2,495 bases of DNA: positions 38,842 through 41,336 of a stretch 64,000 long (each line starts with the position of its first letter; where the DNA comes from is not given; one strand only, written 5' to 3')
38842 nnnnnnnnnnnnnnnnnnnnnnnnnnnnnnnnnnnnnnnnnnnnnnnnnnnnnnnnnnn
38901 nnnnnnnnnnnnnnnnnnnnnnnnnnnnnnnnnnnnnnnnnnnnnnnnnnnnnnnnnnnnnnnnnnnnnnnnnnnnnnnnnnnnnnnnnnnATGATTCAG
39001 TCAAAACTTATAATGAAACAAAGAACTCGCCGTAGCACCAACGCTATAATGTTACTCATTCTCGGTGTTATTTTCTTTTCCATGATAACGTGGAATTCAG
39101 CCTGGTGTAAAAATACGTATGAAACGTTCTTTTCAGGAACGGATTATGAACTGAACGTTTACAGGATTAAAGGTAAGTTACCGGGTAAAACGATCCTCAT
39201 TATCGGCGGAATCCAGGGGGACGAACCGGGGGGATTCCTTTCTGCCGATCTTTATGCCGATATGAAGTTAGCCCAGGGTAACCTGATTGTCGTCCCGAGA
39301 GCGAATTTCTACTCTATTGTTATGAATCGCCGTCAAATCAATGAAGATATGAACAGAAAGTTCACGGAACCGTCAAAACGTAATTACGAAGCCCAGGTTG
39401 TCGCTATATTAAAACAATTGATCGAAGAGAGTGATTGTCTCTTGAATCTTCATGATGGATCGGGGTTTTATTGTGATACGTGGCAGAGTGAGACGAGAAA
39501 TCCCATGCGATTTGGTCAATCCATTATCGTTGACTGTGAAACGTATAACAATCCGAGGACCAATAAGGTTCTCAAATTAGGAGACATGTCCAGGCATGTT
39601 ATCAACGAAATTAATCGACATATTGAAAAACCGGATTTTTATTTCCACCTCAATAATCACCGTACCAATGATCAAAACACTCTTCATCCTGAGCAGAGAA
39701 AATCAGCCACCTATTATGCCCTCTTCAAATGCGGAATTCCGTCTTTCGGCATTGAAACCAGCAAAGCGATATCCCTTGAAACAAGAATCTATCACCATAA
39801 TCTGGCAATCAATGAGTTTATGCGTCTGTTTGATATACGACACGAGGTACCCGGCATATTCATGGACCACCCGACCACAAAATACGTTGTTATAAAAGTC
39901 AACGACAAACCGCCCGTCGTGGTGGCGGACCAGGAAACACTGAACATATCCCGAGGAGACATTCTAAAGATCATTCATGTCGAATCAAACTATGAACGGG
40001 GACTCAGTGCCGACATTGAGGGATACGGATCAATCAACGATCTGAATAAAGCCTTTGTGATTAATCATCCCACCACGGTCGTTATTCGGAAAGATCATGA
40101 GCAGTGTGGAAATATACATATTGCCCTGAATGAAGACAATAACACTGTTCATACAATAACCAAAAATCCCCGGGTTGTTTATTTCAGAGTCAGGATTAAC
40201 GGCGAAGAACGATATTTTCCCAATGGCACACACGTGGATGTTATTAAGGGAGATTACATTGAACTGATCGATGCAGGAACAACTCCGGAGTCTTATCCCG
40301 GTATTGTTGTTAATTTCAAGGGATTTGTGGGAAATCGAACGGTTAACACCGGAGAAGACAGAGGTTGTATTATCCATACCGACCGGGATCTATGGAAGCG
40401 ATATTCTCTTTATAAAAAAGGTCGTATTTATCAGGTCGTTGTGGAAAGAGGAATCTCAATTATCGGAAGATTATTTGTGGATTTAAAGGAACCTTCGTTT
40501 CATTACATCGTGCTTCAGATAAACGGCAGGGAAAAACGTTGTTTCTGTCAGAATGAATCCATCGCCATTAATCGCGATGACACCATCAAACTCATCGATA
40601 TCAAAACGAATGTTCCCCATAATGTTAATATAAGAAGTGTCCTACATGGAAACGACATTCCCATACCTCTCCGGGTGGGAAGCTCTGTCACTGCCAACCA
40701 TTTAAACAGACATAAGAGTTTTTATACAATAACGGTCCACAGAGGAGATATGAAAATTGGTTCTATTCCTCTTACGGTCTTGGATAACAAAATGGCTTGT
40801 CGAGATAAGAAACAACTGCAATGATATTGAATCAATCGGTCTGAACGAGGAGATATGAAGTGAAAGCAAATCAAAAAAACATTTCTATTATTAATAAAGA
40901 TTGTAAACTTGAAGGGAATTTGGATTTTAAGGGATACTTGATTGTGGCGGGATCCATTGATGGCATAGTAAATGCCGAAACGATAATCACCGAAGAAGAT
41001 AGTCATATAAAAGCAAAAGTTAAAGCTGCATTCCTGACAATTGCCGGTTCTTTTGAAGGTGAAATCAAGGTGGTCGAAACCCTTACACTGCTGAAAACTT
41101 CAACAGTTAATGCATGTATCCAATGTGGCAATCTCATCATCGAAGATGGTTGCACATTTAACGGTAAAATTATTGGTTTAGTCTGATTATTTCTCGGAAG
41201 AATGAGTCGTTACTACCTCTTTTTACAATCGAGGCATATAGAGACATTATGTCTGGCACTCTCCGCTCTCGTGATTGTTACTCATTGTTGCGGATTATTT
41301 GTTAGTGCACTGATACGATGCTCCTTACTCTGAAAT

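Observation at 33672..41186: Candidate cell-shape / peptidoglycan-trimming system next to the flagellar regulators: SPOR-TPR protein plus Csd6-like, unknown membrane protein, Csd4-like M14 peptidase and bactofilin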

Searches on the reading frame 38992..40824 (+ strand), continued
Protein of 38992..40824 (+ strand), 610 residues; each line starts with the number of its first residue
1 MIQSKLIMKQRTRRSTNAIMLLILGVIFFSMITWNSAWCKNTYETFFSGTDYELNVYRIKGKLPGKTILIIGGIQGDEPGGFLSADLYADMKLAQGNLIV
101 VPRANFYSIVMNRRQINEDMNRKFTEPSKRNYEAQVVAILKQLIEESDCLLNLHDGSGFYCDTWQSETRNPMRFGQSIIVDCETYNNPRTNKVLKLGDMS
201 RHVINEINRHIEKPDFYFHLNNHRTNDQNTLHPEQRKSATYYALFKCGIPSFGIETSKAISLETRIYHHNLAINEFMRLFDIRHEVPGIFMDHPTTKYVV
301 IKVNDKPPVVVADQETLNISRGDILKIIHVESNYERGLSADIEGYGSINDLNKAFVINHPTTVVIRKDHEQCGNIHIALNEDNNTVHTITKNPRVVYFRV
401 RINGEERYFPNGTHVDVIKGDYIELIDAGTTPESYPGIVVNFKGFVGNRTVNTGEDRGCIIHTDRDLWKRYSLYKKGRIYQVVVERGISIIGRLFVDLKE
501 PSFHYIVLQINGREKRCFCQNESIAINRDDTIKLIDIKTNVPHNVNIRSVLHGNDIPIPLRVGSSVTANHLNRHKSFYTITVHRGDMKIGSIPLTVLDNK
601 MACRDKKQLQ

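Call 73: find_encoding_contigs(protein=P0050, flank=7000, max_places=1)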
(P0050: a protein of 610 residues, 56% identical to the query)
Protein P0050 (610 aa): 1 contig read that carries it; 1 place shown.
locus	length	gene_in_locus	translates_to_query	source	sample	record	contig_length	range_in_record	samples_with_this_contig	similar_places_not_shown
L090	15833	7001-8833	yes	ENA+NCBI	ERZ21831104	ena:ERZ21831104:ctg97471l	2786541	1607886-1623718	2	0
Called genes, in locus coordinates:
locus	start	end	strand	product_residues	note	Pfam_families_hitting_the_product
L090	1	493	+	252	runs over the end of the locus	PF01497:Peripla_BP_2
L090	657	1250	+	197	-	PF01618:MotA_ExbB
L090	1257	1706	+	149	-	PF02472:ExbD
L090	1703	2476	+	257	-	PF03544:TonB_C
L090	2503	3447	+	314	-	-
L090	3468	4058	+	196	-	-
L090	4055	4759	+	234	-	PF11249:DUF3047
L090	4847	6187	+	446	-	PF03734:YkuD, PF24125:Cds6_C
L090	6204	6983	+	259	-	-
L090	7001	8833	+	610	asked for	PF17033:Peptidase_M99, PF24827:AstE_AspA_cat (weak)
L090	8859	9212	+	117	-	PF04519:Bactofilin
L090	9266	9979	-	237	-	PF04493:Endonuclease_5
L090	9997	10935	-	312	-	PF06574:FAD_syn, PF01687:Flavokinase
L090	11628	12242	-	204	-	PF00440:TetR_N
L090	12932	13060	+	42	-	-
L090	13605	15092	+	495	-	PF01565:FAD_binding_4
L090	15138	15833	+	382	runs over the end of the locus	PF13183:Fer4_8, PF02754:CCG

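Call 74: find_encoding_contigs(protein=P0120, flank=7000, max_places=1)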
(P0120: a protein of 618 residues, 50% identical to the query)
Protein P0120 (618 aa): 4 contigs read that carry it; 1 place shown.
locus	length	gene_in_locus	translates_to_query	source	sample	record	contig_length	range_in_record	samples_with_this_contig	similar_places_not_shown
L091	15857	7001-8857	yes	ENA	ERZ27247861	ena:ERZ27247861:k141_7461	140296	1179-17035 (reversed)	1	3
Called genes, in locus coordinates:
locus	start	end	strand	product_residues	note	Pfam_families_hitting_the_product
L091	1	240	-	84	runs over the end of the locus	-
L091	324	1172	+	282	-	PF13428:TPR_14 (faint), PF13432:TPR_16 (faint), PF13525:YfiO, PF07719:TPR_2 (faint), PF13181:TPR_8 (faint), PF13174:TPR_6 (weak)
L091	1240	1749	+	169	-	PF02075:RuvC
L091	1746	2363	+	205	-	PF01330:RuvA_N, PF14520:HHH_5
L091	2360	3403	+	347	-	PF05496:RuvB_N, PF07728:AAA_5, PF00004:AAA, PF17864:AAA_lid_4, PF05491:WHD_RuvB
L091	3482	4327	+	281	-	PF01887:SAM_HAT_N, PF20257:SAM_HAT_C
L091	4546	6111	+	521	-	PF03734:YkuD, PF24125:Cds6_C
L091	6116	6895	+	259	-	-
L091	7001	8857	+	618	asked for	PF17033:Peptidase_M99, PF24827:AstE_AspA_cat (weak)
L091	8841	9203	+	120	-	PF04519:Bactofilin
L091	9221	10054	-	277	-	PF03372:Exo_endo_phos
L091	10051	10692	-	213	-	PF01928:CYTH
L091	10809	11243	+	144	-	PF00572:Ribosomal_L13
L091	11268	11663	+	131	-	PF00380:Ribosomal_S9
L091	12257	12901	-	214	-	PF04493:Endonuclease_5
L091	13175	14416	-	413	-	PF01590:GAF, PF13492:GAF_3, PF01966:HD, PF13487:HD_5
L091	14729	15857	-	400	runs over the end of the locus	PF01321:Creatinase_N, PF00557:Peptidase_M24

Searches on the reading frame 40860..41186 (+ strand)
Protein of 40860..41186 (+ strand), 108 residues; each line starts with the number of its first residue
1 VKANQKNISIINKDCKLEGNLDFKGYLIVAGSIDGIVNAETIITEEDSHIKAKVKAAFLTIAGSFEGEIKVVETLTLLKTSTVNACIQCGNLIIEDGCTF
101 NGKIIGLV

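Call 3: search_protein_families(library=pfam, proteins=[window:40860-41186:+], max_evalue=0.01)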
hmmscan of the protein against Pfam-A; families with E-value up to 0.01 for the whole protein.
window:40860-41186:+ (108 aa): 1 family
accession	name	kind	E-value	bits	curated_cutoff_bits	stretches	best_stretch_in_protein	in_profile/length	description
PF04519.19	Bactofilin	-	3.7e-21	75.6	27.9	1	9-104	1-97/98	Polymer-forming cytoskeletal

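Call 4: search_protein_families(library=ncbifam, proteins=[window:40860-41186:+], max_evalue=0.01)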
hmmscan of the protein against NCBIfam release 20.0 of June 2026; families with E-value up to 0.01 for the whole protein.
window:40860-41186:+ (108 aa): 0 families

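Call 64: search_solved_structures(query=window:40860-41186:+, max_evalue=0.01)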
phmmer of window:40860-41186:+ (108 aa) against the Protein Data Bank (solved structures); distinct sequences matched with E-value up to 0.01: 1.
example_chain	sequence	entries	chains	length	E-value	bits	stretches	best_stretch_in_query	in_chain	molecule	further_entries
2n3d_A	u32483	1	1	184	0.00022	25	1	3-104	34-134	Bactofilin A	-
